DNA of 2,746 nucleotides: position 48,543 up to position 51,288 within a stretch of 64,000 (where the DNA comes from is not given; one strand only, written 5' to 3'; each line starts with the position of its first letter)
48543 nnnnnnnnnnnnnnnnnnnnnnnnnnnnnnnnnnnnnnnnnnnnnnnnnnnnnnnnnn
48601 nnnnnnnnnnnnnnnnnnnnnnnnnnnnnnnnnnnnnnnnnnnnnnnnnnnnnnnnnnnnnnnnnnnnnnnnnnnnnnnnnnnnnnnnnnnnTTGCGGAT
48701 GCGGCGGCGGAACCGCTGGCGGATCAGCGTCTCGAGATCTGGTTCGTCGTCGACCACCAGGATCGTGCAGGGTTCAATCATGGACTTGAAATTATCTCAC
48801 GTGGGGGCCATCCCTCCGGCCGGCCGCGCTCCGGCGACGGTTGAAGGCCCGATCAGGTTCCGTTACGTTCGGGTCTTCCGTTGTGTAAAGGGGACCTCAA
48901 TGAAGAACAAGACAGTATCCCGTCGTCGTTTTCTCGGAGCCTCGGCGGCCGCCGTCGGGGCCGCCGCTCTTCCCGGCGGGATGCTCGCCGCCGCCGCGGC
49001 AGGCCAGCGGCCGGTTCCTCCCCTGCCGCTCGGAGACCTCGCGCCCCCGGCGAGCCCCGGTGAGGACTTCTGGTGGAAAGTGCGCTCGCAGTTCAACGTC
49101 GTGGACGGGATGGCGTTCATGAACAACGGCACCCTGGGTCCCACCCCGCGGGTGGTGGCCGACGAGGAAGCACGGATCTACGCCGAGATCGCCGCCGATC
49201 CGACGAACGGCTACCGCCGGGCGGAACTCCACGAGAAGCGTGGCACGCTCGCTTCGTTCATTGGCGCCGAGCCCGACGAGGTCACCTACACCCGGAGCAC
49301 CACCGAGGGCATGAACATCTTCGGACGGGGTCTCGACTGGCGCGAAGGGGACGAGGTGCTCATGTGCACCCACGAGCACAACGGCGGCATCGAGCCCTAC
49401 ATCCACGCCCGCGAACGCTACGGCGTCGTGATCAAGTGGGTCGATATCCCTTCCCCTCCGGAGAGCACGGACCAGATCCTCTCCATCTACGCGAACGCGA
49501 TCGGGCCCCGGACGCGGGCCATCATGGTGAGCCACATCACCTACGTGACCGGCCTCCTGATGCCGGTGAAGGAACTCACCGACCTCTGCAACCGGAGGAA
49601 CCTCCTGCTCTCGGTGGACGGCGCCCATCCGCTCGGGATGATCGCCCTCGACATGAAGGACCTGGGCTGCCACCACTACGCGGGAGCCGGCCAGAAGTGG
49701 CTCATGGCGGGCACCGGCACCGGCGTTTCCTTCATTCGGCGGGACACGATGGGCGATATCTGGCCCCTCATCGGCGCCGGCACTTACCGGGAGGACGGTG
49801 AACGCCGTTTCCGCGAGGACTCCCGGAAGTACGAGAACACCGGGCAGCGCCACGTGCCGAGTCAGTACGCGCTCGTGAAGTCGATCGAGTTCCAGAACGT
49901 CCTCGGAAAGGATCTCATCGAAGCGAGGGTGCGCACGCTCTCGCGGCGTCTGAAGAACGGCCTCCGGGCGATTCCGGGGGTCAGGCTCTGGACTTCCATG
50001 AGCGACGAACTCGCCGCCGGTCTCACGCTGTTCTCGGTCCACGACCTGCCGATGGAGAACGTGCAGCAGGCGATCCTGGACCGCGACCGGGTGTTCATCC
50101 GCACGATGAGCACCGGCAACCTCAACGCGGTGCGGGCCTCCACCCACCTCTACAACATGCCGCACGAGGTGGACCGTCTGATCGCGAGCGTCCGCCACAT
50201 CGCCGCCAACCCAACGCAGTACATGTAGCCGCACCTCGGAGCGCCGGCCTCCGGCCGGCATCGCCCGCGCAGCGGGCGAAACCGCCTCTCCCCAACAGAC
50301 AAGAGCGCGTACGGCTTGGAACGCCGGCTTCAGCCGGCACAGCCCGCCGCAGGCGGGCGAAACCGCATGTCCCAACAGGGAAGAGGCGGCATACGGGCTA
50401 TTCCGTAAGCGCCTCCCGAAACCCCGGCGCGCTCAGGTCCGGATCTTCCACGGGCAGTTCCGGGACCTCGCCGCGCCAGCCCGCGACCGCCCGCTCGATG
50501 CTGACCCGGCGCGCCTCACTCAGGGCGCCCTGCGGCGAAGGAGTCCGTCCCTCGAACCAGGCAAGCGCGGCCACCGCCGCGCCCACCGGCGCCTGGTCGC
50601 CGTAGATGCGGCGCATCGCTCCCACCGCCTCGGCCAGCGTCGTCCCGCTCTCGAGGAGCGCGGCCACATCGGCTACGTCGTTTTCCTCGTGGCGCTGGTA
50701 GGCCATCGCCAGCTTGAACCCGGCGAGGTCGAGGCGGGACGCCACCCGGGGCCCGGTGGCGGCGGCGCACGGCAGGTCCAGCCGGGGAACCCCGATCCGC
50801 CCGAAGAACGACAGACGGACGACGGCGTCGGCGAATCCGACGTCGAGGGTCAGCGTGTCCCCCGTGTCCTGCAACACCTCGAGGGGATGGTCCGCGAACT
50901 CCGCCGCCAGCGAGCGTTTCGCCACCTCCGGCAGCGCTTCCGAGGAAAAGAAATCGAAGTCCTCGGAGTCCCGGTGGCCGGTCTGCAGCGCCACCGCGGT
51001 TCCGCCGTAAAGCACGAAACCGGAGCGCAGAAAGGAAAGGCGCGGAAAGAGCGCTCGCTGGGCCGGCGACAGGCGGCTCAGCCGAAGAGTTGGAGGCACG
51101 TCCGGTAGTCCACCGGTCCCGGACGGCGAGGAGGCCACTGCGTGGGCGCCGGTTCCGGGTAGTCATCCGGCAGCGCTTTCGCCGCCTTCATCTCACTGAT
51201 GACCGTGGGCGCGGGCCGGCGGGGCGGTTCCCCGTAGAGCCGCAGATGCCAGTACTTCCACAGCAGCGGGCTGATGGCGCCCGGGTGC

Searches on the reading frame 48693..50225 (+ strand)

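Call 48: search_protein_families(library=pfam, proteins=[window:48693-50225:+], max_evalue=0.00001)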
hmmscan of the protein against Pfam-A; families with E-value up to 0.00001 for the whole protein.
window:48693-50225:+ (511 aa): 2 families
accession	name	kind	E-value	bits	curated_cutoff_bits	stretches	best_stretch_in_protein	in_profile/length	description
PF00266.25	Aminotran_5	-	9.4e-43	147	21.5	1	151-496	11-371/371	Aminotransferase class-V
PF01041.23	DegT_DnrJ_EryC1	-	3.2e-06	27.1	19.8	1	186-318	33-154/360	DegT/DnrJ/EryC1/StrS aminotransferase family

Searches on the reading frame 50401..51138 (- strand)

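Call 48: search_protein_families(library=pfam, proteins=[window:50401-51138:-], max_evalue=0.00001)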
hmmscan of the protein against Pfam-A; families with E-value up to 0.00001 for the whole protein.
window:50401-51138:- (246 aa): 1 family
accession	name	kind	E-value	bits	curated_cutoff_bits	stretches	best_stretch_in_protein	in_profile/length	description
PF08843.17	AbiEii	-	3.6e-10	40.6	22.5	1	31-245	4-237/238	Nucleotidyl transferase AbiEii toxin, Type IV TA system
